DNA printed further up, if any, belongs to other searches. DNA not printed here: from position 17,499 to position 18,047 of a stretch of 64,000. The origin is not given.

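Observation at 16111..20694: Split ECF sigma / Cys-rich anti-sigma pair bracketing an S9 peptidase and followed by a CoA-disulfide-reductase-like gene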

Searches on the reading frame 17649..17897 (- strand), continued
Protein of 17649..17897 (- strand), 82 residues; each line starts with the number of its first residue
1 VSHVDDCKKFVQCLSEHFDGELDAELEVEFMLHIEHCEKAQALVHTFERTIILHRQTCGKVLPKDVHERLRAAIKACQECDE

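Call 37: search_protein_representatives(alignment_id=A1)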
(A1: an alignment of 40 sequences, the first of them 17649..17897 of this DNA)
Query: 40 sequences, 82 profile positions. Proteins with E-value up to 0.001 (for the whole library): 1079; up to 1e-10: 28; up to 1e-30: 2. The best 150 are listed.
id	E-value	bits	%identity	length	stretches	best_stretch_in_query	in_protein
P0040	3.4e-38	145.8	-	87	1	1-82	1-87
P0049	4.4e-35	135.8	-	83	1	1-78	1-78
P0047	2.6e-26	107.6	-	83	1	1-54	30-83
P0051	9.0e-25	102.7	-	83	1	3-82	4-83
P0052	2.1e-22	95.2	-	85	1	4-81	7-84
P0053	1.6e-14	69.9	-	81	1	6-76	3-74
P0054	7.9e-14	67.7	-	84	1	1-80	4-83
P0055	3.9e-13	65.4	-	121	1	3-74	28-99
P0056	5.6e-13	64.9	-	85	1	5-79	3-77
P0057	9.7e-13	64.2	-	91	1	1-75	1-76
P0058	1.0e-12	64.1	-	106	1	4-74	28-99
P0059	1.4e-12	63.7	-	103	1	2-78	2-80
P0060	4.0e-12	62.2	-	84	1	5-76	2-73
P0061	4.3e-12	62.1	-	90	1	2-75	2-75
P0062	4.4e-12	62.1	-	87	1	5-75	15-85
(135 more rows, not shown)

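Call 39: find_encoding_contigs(protein=P0053, flank=6000, max_places=3)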
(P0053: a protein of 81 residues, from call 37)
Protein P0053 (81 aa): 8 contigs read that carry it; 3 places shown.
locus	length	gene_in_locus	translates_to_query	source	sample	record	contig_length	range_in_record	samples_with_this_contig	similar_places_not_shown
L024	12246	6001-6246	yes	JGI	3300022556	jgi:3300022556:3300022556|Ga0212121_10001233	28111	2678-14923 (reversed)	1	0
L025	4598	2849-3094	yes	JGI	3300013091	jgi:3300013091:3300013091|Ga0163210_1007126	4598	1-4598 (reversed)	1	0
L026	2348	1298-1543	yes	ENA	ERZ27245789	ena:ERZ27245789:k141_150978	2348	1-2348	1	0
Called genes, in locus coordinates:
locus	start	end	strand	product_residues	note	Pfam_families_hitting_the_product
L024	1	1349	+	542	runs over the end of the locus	PF00890:FAD_binding_2, PF01266:DAO, PF07992:Pyr_redox_2 (faint), PF12831:FAD_oxidored (faint)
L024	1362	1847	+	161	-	-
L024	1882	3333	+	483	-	-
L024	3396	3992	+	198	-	PF07638:Sigma70_ECF (weak), PF04542:Sigma70_r2, PF08281:Sigma70_r4_2, PF04545:Sigma70_r4 (weak)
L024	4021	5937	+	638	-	PF26549:Tricorn_N, PF05448:AXE1 (faint), PF02129:Peptidase_S15, PF20434:BD-FAE, PF00561:Abhydrolase_1 (faint), PF01738:DLH, PF12146:Hydrolase_4 (faint), PF00326:Peptidase_S9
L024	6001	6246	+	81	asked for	PF13490:zf-HC2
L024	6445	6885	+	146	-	PF00011:HSP20, PF17886:ArsA_HSP20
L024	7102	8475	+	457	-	PF01266:DAO (faint), PF07992:Pyr_redox_2, PF13450:NAD_binding_8 (faint), PF13454:NAD_binding_9 (faint), PF00070:Pyr_redox, PF02852:Pyr_redox_dim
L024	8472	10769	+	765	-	PF12895:ANAPC3 (faint), PF13424:TPR_12 (faint), PF14559:TPR_19 (faint), PF00515:TPR_1 (faint), PF07719:TPR_2 (faint), PF13174:TPR_6 (faint), PF13432:TPR_16 (weak), PF01464:SLT, +2 more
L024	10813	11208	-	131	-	PF01592:NifU_N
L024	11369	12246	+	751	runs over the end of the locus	PF13428:TPR_14 (faint), PF07719:TPR_2 (faint), PF13432:TPR_16 (weak), PF14559:TPR_19 (weak)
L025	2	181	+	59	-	?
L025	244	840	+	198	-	PF07638:Sigma70_ECF (weak), PF04542:Sigma70_r2, PF08281:Sigma70_r4_2, PF04545:Sigma70_r4 (weak)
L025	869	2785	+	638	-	PF26549:Tricorn_N, PF05448:AXE1 (faint), PF02129:Peptidase_S15, PF20434:BD-FAE, PF00561:Abhydrolase_1 (faint), PF01738:DLH, PF12146:Hydrolase_4 (faint), PF00326:Peptidase_S9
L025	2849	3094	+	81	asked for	PF13490:zf-HC2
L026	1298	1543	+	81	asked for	PF13490:zf-HC2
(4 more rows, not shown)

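Call 40: find_encoding_contigs(protein=P0051, flank=6000, max_places=3)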
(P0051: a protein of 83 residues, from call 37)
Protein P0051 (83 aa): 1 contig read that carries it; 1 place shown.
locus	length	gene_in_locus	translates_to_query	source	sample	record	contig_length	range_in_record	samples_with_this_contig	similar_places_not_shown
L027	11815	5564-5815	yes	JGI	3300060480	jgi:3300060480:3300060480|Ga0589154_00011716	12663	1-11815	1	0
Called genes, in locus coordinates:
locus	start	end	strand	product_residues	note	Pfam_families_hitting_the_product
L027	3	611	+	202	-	?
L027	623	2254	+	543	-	PF00890:FAD_binding_2, PF01134:GIDA (faint), PF01266:DAO, PF03486:HI0933_like (faint), PF07992:Pyr_redox_2 (weak), PF12831:FAD_oxidored (faint)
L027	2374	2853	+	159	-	-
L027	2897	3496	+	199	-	PF07638:Sigma70_ECF, PF12645:HTH_16 (weak), PF04542:Sigma70_r2, PF08281:Sigma70_r4_2, PF04545:Sigma70_r4 (weak)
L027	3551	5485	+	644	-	PF26549:Tricorn_N (weak), PF01738:DLH, PF02129:Peptidase_S15, PF20434:BD-FAE, PF12146:Hydrolase_4 (faint), PF00326:Peptidase_S9, PF07859:Abhydrolase_3 (faint)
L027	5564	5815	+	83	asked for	PF13490:zf-HC2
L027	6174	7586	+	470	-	PF05834:Lycopene_cycl (faint), PF07992:Pyr_redox_2, PF13450:NAD_binding_8 (faint), PF00070:Pyr_redox, PF02852:Pyr_redox_dim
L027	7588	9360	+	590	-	PF05524:PEP-utilisers_N, PF00391:PEP-utilizers, PF02896:PEP-utilizers_C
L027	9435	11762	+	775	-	PF12895:ANAPC3 (faint), PF00515:TPR_1 (faint), PF07719:TPR_2 (faint), PF13174:TPR_6 (faint), PF13176:TPR_7 (faint), PF13181:TPR_8 (faint), PF13432:TPR_16 (weak), PF01464:SLT, +4 more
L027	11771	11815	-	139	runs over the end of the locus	PF10825:DUF2752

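Call 41: find_encoding_contigs(protein=P0052, flank=6000, max_places=2)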
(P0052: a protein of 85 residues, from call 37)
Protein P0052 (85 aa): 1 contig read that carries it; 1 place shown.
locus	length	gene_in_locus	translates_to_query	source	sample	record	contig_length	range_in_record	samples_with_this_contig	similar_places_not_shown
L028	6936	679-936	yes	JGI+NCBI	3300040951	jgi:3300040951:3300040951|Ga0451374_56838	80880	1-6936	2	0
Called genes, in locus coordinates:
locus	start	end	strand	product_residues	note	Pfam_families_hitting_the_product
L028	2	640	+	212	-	?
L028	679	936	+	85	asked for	PF13490:zf-HC2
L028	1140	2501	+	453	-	PF01266:DAO (faint), PF03486:HI0933_like (faint), PF07992:Pyr_redox_2, PF13450:NAD_binding_8 (faint), PF00070:Pyr_redox, PF02852:Pyr_redox_dim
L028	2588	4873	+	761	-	PF13424:TPR_12 (faint), PF14559:TPR_19 (faint), PF00515:TPR_1 (faint), PF07719:TPR_2 (faint), PF13174:TPR_6 (faint), PF13176:TPR_7 (faint), PF13432:TPR_16 (weak), PF01464:SLT, +3 more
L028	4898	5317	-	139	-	PF10825:DUF2752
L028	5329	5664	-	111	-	PF13828:DUF4190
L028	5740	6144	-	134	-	PF01592:NifU_N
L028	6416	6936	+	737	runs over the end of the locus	PF13414:TPR_11 (faint), PF07719:TPR_2 (faint), PF13428:TPR_14 (faint), PF13432:TPR_16 (weak), PF14559:TPR_19 (faint), PF13432:TPR_16 (weak)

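Call 42: find_encoding_contigs(protein=P0056, flank=6000, max_places=2)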
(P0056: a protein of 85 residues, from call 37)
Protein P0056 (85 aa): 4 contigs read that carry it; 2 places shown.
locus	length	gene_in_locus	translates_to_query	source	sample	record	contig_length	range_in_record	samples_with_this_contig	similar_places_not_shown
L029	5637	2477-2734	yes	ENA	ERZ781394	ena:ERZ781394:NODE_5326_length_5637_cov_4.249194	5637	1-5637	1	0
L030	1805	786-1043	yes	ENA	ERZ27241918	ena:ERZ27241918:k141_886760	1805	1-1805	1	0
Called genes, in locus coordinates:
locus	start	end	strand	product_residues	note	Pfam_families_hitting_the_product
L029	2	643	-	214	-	?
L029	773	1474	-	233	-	-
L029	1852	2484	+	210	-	PF07638:Sigma70_ECF (weak), PF04542:Sigma70_r2, PF08281:Sigma70_r4_2, PF04545:Sigma70_r4 (weak), PF22233:PhyR_sigma-like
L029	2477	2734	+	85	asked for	PF13490:zf-HC2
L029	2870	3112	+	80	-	-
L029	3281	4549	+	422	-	PF00685:Sulfotransfer_1, PF13469:Sulfotransfer_3 (weak)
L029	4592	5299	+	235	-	PF02146:SIR2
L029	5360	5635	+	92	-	?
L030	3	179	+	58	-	?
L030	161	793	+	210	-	PF07638:Sigma70_ECF (weak), PF04542:Sigma70_r2, PF08281:Sigma70_r4_2, PF04545:Sigma70_r4 (weak), PF22233:PhyR_sigma-like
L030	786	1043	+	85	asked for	PF13490:zf-HC2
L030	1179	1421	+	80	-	-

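Call 43: find_encoding_contigs(protein=P0057, flank=6000, max_places=2)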
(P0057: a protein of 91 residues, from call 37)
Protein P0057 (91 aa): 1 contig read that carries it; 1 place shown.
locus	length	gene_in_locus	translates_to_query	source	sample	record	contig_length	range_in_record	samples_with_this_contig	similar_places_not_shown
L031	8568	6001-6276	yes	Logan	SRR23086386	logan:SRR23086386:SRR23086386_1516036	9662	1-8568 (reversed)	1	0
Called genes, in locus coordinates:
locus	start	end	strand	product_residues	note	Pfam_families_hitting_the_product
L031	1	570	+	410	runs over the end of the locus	PF00557:Peptidase_M24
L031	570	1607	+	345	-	PF02543:Carbam_trans_N (faint), PF00814:TsaD, PF22521:HypF_C_2 (weak)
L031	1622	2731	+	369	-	-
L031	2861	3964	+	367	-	-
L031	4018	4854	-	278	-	PF02645:DegV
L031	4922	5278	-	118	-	-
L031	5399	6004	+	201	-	PF04542:Sigma70_r2, PF08281:Sigma70_r4_2, PF04545:Sigma70_r4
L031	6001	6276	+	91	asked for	PF13490:zf-HC2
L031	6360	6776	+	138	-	PF02566:OsmC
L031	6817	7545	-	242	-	PF00535:Glycos_transf_2, PF13641:Glyco_tranf_2_3 (weak)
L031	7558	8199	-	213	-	PF02830:V4R (weak)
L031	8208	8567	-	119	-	?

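Call 67: find_related_loci(query=A3, collection=metagenome_contigs, flank=4000)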
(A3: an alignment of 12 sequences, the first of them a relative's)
Query A3 (90 aa) in metagenome_contigs; peptide patterns used: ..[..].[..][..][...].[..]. (x = any residue, [..] = any of these).
600 stretches matched a pattern (row limit reached: there are more); 580 encode a relative of the query (tblastn E <= 1e-3); the best 80 are kept; 80 distinct loci.
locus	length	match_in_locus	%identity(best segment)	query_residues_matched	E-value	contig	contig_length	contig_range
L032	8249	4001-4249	64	1-83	7e-33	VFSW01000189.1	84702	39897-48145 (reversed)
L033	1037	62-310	60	1-83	7e-32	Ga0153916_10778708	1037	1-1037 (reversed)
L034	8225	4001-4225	61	6-80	1e-27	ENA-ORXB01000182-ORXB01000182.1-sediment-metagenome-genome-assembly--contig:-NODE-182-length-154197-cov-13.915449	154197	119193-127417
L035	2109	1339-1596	53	1-85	1e-26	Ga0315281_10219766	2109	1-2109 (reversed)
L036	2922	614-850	54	1-79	1e-25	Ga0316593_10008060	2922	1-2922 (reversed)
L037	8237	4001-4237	54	2-80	1e-25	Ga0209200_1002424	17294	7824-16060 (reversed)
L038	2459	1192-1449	51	8-89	2e-25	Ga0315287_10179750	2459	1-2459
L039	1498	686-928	54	8-88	2e-25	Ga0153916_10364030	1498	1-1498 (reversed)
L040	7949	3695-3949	53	5-85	3e-25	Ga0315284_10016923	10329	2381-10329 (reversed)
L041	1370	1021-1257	57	1-79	2e-25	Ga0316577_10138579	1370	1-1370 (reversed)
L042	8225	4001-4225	60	6-80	2e-25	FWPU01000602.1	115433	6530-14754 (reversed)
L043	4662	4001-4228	57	8-83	4e-25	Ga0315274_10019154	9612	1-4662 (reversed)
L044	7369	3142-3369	57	8-83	4e-25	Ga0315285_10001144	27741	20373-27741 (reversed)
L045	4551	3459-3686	55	8-83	8e-25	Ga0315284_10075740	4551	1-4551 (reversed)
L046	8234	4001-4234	55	2-79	2e-24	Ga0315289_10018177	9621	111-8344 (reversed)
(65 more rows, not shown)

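Call 72: search_protein_families(library=pfam, alignment_id=A4, max_evalue=0.001)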
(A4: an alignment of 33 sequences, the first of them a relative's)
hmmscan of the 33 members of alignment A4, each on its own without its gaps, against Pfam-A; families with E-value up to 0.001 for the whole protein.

A. member 1, L036:970-1659:+ (230 aa): 5 families
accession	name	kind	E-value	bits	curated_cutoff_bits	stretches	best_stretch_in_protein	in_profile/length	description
PF13192.12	Thioredoxin_3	-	8.3e-21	74.3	24.8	1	139-214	2-74/76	Thioredoxin domain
PF00462.30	Glutaredoxin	-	8.3e-08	32.8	22.9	1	142-198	3-58/60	Glutaredoxin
PF13098.12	Thioredoxin_2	-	3.7e-06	27.7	27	0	140-214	9-104/104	Thioredoxin-like domain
PF23357.1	DUF7088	-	7.1e-06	26.6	27.8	0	123-199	7-89/105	Domain of unknown function (DUF7088)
PF00085.26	Thioredoxin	-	3.4e-05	24.2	23.5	0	143-216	25-99/103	Thioredoxin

B. families by the number of members that match (of 33 scanned): 60 families (the first 25 are shown)
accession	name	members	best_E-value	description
PF00462.30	Glutaredoxin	10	2.7e-19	Glutaredoxin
PF00085.26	Thioredoxin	10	2.4e-08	Thioredoxin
PF13098.12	Thioredoxin_2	9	2.1e-07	Thioredoxin-like domain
PF13192.12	Thioredoxin_3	8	1e-22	Thioredoxin domain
PF23357.1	DUF7088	8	3.2e-10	Domain of unknown function (DUF7088)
PF02566.24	OsmC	5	1.3e-18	OsmC-like protein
PF05768.20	Glrx-like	5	2.7e-05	Glutaredoxin-like domain (DUF836)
PF13728.12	TraF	4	2.4e-06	F plasmid transfer operon protein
PF00578.27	AhpC-TSA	3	4.2e-28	AhpC/TSA family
PF08534.16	Redoxin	3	2.1e-25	Redoxin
PF13905.12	Thioredoxin_8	3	1.3e-11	Thioredoxin-like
PF00255.25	GSHPx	3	2.7e-07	Glutathione peroxidase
PF13407.12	Peripla_BP_4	2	9.3e-31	Periplasmic binding protein domain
PF00532.27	Peripla_BP_1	2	4.2e-23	Periplasmic binding proteins and sugar binding domain of LacI family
PF00496.27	SBP_bac_5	1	4.7e-102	Bacterial extracellular solute-binding proteins, family 5 Middle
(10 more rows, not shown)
